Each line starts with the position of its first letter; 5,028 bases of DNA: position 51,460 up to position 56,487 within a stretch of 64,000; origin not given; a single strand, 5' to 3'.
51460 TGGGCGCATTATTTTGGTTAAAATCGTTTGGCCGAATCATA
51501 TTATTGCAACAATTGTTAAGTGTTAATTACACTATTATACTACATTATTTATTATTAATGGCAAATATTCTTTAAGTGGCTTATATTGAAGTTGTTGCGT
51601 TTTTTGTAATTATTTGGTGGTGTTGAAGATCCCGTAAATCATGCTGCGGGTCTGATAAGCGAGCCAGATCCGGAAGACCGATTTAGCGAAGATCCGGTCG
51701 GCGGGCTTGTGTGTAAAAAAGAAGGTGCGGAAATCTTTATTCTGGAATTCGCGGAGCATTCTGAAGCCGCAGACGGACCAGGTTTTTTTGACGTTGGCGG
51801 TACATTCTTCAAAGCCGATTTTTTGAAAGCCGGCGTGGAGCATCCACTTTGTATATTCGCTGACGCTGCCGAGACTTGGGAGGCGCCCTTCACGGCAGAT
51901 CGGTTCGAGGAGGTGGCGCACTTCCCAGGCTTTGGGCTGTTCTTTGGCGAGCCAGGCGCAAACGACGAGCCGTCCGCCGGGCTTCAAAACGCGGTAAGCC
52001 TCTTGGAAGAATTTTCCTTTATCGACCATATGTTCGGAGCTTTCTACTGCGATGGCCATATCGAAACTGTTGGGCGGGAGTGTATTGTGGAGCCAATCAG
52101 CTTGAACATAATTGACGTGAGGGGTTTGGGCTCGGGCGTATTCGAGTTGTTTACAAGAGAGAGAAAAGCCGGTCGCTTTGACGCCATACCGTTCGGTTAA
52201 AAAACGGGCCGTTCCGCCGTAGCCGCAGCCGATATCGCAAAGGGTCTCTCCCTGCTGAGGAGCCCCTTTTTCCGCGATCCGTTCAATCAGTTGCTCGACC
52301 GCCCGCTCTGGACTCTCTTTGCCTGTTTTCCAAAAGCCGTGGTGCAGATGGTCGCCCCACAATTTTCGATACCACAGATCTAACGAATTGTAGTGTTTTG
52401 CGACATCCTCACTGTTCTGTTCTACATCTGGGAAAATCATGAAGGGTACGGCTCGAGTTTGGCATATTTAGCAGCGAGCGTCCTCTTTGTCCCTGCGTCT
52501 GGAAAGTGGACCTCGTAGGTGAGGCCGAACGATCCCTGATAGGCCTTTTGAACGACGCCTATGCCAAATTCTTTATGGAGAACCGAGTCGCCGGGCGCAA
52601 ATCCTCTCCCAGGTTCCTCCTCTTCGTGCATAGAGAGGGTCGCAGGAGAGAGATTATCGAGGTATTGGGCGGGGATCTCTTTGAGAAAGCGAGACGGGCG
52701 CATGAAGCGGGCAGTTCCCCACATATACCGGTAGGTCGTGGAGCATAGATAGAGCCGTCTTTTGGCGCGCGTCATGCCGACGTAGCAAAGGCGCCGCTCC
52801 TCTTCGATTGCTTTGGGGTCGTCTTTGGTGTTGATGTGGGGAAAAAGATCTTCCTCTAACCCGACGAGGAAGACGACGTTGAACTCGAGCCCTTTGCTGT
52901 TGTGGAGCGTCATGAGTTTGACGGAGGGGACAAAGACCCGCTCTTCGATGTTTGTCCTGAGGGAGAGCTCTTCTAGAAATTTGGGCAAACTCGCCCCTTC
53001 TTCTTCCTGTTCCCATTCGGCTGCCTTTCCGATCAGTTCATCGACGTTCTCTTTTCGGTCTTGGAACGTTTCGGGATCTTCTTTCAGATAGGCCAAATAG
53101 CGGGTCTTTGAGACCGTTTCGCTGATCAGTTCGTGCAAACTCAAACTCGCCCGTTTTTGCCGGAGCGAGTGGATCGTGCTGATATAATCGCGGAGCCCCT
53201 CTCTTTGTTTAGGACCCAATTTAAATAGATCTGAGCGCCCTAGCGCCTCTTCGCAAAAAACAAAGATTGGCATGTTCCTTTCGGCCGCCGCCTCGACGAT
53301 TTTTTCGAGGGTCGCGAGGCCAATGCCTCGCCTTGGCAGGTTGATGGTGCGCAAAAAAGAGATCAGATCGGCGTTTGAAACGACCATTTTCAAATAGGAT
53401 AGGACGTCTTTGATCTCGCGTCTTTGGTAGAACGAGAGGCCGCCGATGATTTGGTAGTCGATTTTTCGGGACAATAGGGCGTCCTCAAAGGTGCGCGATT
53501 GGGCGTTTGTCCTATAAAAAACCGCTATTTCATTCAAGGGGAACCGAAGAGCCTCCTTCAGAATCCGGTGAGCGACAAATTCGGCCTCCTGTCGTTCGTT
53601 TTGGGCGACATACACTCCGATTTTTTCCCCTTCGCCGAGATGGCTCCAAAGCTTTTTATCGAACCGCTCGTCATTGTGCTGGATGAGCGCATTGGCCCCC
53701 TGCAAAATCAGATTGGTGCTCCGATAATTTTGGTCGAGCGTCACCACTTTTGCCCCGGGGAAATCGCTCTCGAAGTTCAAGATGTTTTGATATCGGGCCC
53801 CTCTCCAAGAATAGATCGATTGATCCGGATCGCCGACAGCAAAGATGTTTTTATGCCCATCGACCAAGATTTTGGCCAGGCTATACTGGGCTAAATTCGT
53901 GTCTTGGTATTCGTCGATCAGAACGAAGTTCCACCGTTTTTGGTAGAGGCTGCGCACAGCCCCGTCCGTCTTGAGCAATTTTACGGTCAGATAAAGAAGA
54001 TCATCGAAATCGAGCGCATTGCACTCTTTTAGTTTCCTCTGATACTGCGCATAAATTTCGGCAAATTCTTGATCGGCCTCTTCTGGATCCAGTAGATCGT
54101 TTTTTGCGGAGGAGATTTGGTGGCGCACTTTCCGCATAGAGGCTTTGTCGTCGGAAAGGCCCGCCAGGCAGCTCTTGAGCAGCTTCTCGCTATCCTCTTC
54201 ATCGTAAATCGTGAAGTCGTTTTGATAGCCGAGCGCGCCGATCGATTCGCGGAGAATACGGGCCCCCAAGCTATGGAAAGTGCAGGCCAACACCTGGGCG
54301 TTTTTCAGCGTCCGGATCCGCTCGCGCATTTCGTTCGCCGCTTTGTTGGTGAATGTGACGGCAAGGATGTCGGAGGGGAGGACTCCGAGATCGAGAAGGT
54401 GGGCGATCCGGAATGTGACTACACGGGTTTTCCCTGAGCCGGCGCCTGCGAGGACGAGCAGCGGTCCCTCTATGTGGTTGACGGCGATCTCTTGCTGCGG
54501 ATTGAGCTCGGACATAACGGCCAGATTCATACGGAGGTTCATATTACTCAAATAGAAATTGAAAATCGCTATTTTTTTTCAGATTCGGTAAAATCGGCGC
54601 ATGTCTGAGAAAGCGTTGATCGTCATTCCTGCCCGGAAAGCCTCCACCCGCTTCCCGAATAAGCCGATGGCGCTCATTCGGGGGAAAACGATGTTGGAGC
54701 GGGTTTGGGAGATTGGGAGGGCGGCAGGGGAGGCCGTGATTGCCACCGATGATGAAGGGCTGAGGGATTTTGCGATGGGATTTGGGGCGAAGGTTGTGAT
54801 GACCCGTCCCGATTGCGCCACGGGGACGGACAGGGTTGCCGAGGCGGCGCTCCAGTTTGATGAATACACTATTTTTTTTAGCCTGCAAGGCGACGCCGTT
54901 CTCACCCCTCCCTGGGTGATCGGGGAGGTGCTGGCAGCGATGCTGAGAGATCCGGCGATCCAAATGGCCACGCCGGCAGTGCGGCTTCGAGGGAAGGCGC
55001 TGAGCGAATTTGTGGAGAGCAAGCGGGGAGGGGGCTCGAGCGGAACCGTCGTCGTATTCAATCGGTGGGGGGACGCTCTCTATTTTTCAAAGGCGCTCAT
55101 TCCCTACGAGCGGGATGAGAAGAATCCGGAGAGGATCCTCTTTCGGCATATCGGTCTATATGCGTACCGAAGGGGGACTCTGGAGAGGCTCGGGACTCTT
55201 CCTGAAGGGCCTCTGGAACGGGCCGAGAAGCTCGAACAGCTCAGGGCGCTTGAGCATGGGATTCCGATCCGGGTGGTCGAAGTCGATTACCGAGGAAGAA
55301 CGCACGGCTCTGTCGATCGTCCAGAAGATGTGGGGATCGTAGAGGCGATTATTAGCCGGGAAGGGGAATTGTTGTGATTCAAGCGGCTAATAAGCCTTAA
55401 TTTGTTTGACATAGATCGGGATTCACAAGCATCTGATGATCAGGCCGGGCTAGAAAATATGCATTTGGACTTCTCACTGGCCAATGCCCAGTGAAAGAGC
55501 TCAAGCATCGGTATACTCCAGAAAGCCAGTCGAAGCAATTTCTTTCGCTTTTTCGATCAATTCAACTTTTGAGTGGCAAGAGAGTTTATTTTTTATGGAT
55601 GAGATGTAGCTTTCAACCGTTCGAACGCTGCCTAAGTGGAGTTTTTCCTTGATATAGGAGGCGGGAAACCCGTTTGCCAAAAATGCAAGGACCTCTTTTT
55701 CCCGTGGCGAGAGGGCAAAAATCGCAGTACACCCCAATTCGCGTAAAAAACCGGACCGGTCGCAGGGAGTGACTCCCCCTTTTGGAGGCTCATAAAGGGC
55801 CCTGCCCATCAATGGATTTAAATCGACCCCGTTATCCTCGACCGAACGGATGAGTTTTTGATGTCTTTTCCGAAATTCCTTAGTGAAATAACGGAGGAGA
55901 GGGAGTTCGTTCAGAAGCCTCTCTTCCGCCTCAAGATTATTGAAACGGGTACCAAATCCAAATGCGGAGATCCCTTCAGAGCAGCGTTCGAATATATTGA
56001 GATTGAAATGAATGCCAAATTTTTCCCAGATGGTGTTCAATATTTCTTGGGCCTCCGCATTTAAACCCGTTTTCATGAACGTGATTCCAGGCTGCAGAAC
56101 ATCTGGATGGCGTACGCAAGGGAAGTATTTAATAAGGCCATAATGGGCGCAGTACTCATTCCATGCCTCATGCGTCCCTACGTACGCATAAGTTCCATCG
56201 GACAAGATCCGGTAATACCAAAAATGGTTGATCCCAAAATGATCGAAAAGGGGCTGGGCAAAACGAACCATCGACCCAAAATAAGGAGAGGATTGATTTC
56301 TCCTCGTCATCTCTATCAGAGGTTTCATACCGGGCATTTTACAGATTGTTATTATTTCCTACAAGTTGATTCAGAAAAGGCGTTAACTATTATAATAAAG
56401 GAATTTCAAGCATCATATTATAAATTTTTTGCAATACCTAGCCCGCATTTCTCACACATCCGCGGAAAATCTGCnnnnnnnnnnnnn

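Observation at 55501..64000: AT-rich accessory island of eukaryote-like genes (ankyrin+SET, J-domain, HIT-like, F-box)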

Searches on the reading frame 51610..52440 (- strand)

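Call 47: search_protein_families(library=pfam, proteins=[window:51610-52440:-], max_evalue=0.01)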
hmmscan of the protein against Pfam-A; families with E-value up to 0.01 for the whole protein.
window:51610-52440:- (276 aa): 13 families
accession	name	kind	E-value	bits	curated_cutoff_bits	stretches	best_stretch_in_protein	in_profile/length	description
PF08241.18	Methyltransf_11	-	5.3e-21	75.5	21.2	1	69-160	2-95/95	Methyltransferase domain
PF02353.26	CMAS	-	3.3e-20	73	27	1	7-220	4-225/273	Mycolic acid cyclopropane synthetase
PF13649.12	Methyltransf_25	-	6.8e-18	65.6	27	1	68-156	2-97/97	Methyltransferase domain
PF13489.12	Methyltransf_23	-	5.1e-17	62.5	27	1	46-206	7-160/164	Methyltransferase domain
PF13847.12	Methyltransf_31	-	1.5e-13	51.1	27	1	63-171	3-121/145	Methyltransferase domain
PF08242.18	Methyltransf_12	-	4e-11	44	30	1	69-158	2-98/98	Methyltransferase domain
PF01209.24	Ubie_methyltran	-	3.5e-07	30.2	20.1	1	56-161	40-152/233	ubiE/COQ5 methyltransferase family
PF05148.21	Methyltransf_8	-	1.5e-05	25.5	27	1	32-161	44-157/219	Hypothetical methyltransferase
PF00891.24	Methyltransf_2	-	0.00028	20.7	22.3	1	65-177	64-181/210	O-methyltransferase domain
PF20922.3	Anamorsin_N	-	0.00087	19.5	27.1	1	99-176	24-103/163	Anamorsin, N-terminal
PF05175.20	MTS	-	0.00094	19.3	23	1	50-162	22-140/170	Methyltransferase small domain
PF07021.18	MetW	-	0.0012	18.9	21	1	63-151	13-101/193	Methionine biosynthesis protein MetW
PF00107.32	ADH_zinc_N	-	0.0081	16.6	31.8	0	139-169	66-96/129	Zinc-binding dehydrogenase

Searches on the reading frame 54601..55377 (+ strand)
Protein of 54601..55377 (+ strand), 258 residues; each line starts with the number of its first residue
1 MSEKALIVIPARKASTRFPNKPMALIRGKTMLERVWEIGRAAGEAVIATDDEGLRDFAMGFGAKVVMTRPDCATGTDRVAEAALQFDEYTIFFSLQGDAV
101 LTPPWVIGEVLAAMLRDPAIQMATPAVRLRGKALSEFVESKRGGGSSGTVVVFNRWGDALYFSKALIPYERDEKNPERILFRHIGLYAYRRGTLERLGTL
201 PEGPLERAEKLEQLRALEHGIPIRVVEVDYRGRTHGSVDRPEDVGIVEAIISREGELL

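Call 3: search_protein_families(library=pfam, proteins=[window:54601-55377:+], max_evalue=0.1)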
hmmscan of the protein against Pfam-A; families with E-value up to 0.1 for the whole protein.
window:54601-55377:+ (258 aa): 2 families
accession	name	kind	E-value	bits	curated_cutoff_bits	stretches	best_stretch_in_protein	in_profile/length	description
PF02348.25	CTP_transf_3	-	2.9e-37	129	22.6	1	7-220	2-214/217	Cytidylyltransferase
PF12804.13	NTP_transf_3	-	7.2e-07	30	27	1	16-119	10-116/160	MobA-like NTP transferase domain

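Call 7: find_related_loci(query=window:54601-55377:+, collection=genome_contigs, flank=10000)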
Query window:54601-55377:+ (258 aa) in genome_contigs; peptide patterns used: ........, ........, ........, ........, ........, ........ (x = any residue, [..] = any of these).
599 stretches matched a pattern (row limit reached: there are more); 336 encode a relative of the query (tblastn E <= 1e-3); the best 80 are kept; 80 distinct loci.
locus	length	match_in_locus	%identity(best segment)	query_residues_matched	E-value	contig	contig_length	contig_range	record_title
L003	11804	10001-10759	48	6-256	5e-68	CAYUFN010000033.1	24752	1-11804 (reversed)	MAG TPA_asm: uncultured Hyphomonas sp. isolate SRP268394_co2_8 genome assembly, contig: NODE_2965_length_24752_cov_5.078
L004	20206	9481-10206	47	4-256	6e-58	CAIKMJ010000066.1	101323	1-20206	MAG: uncultured Acidobacteriia bacterium isolate VK_bin-0219 genome assembly, contig: bin-0219:66/80, whole genome shotg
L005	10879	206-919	47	4-251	2e-57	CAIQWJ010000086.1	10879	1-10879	MAG: uncultured Acidobacteriia bacterium isolate Umea_bin-03433 genome assembly, contig: bin-03433:086/110, whole genome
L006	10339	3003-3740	45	4-254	7e-54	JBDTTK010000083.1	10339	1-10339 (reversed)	MAG: Bryobacteraceae bacterium isolate cluster3_bin.294 NODE_29498_length_10339_cov_4.815539, whole genome shotgun seque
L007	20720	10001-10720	46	8-253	5e-53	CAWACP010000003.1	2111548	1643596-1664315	MAG: uncultured Acidobacteriota bacterium isolate MFD09286.bin.1.87 genome assembly, contig: contig_25999, whole genome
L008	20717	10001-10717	45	4-252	1e-52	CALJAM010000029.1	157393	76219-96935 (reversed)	MAG: uncultured Bryobacteraceae bacterium isolate S1_Bin_MAXBIN__189_1 genome assembly, contig: c_000002033222, whole ge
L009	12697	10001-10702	47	4-244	3e-52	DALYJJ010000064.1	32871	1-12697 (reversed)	MAG TPA_asm: Bryobacteraceae bacterium isolate CTOTU46614 NODE_110_length_32871_cov_7.068777, whole genome shotgun seque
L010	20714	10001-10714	44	4-251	6e-52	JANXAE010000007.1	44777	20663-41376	MAG: Bryobacteraceae bacterium isolate SKYB110 NODE_7_length_44777_cov_3.776913, whole genome shotgun sequence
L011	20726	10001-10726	43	4-252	3e-51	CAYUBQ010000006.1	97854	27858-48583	MAG TPA_asm: uncultured Desulfobacterales bacterium isolate SRP332253_co1_149 genome assembly, contig: NODE_162_length_9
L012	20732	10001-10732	43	4-254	7e-51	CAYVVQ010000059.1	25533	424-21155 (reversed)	MAG TPA_asm: uncultured Desulfobacterales bacterium isolate binchicken_co8_385 genome assembly, contig: NODE_2798_length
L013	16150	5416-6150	43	1-254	7e-51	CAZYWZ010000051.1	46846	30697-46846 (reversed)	MAG TPA_asm: uncultured Verrucomicrobiales bacterium isolate SRP323723_co1_57 genome assembly, contig: NODE_616_length_4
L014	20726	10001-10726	44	4-253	1e-49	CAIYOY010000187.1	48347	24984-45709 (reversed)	MAG: uncultured Verrucomicrobiales bacterium isolate Umea3_bin-0111 genome assembly, contig: bin-0111:187/427, whole gen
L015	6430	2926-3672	41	1-251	1e-49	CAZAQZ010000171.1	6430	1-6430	MAG TPA_asm: uncultured Verrucomicrobiota bacterium isolate binchicken_co162_501 genome assembly, contig: NODE_32601_len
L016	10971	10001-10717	45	8-258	1e-49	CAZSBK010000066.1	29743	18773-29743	MAG TPA_asm: uncultured Candidatus Solibacter sp. isolate SRP089250_co1_214 genome assembly, contig: NODE_2329_length_29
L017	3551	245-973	40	4-253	8e-50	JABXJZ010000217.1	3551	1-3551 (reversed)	MAG: Desulfobacterales bacterium isolate CR_Bin_060 NODE_396_length_3551_cov_10.450489, whole genome shotgun sequence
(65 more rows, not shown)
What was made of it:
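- Tried and rejected: The best match was 48% identical and from other phyla, which used up the single scan (call 7).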

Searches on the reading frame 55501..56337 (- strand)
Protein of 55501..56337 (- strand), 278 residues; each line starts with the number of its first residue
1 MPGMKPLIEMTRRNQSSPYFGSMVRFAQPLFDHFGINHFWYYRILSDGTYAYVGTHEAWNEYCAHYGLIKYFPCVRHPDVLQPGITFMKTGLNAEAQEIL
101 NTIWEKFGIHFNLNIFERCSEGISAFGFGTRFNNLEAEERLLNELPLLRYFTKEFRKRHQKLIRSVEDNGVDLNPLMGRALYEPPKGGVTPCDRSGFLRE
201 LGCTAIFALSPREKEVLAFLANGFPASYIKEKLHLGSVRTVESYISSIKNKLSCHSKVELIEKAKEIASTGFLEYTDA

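Call 3: search_protein_families(library=pfam, proteins=[window:55501-56337:-], max_evalue=0.1)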
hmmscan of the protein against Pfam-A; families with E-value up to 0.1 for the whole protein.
window:55501-56337:- (278 aa): 2 families
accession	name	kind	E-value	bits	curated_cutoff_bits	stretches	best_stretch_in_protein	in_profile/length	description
PF00196.25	GerE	-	4.3e-12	45.9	23.5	1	209-263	3-56/57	Bacterial regulatory proteins, luxR family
PF08279.18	HTH_11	-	0.092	13.1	25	0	212-252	1-43/55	HTH domain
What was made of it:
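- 55501..56337 (-): LuxR-type (GerE HTH) transcription regulator, 278 aa. Its N-terminal ~200 aa are unassigned. Pfam GerE E=4.3e-12, residues 209-263 (call 3).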

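Call 76: search_protein_families(library=ncbifam, proteins=[window:55501-56337:-], max_evalue=0.01)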
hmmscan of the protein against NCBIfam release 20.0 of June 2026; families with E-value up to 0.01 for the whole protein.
window:55501-56337:- (278 aa): 15 families
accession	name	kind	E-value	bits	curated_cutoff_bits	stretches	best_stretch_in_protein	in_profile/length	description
NF007403.0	PRK09935.1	equivalog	3.6e-07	30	271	1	204-266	145-206/210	fimbria biosynthesis transcriptional regulator FimZ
NF052366.1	photon_PedR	equivalog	7.4e-06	26.1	120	1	208-264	2-57/74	photosynthetic electron transport-dependent transcriptional regulator PedR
TIGR03541.1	reg_near_HchA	equivalog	1.5e-05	24.7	215.6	1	208-264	171-226/232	PA1136 family autoinducer-binding transcriptional regulator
NF011896.0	PRK15369.1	equivalog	2.9e-05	23.8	242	1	208-267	149-207/211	two component system response regulator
NF041232.1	BagY_FevT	exception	5.8e-05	22.1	700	1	207-263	295-350/367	LuxR family transcriptional regulator BagY/FevT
NF052445.1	RespRegMctR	equivalog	7.5e-05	22.2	300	1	207-264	143-199/205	two-component system response regulator MctR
NF007419.0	PRK09958.1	equivalog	0.00016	21.3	251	1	208-265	143-199/204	acid-sensing system DNA-binding response regulator EvgA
NF041673.1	transregRamA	equivalog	0.00032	19.9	500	1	208-268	218-277/280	acetate metabolism transcriptional regulator RamA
NF006900.1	PRK09390.1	equivalog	0.0011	18.5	255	1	206-262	140-195/203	response regulator FixJ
NF040749.1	tetrathio_RR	equivalog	0.0012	18.6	290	1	208-266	133-190/191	tetrathionate respiration response regulator TtrR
NF038181.1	reg_ATPase_IniR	equivalog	0.0017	16.8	750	1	208-262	766-819/827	isoniazid response ATPase/transcriptional regulator IniR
NF007018.1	PRK09483.1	equivalog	0.0018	18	280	1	207-264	147-203/217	UvrY/SirA/GacA family response regulator transcription factor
NF008548.0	PRK11475.1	equivalog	0.002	17.7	176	1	208-264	134-189/207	DNA-binding transcriptional activator BglJ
NF047785.1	respo_reg_MadR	equivalog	0.0027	17.1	300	1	208-264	148-203/209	MadR family response regulator transcription factor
NF007935.0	PRK10651.1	equivalog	0.0071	15.5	250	0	206-260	153-206/216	two-component system response regulator NarL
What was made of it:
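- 55501..56337 (-): NCBIfam hits cover the HTH only (call 76).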

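Call 77: search_protein_families(library=padloc, proteins=[window:55501-56337:-], max_evalue=0.01)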
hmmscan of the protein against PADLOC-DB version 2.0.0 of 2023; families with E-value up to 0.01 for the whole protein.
window:55501-56337:- (278 aa): 1 family
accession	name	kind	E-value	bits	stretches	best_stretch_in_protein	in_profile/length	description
PDLC01851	CARF3--CARF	-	0.00047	17.7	1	209-268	210-268/279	-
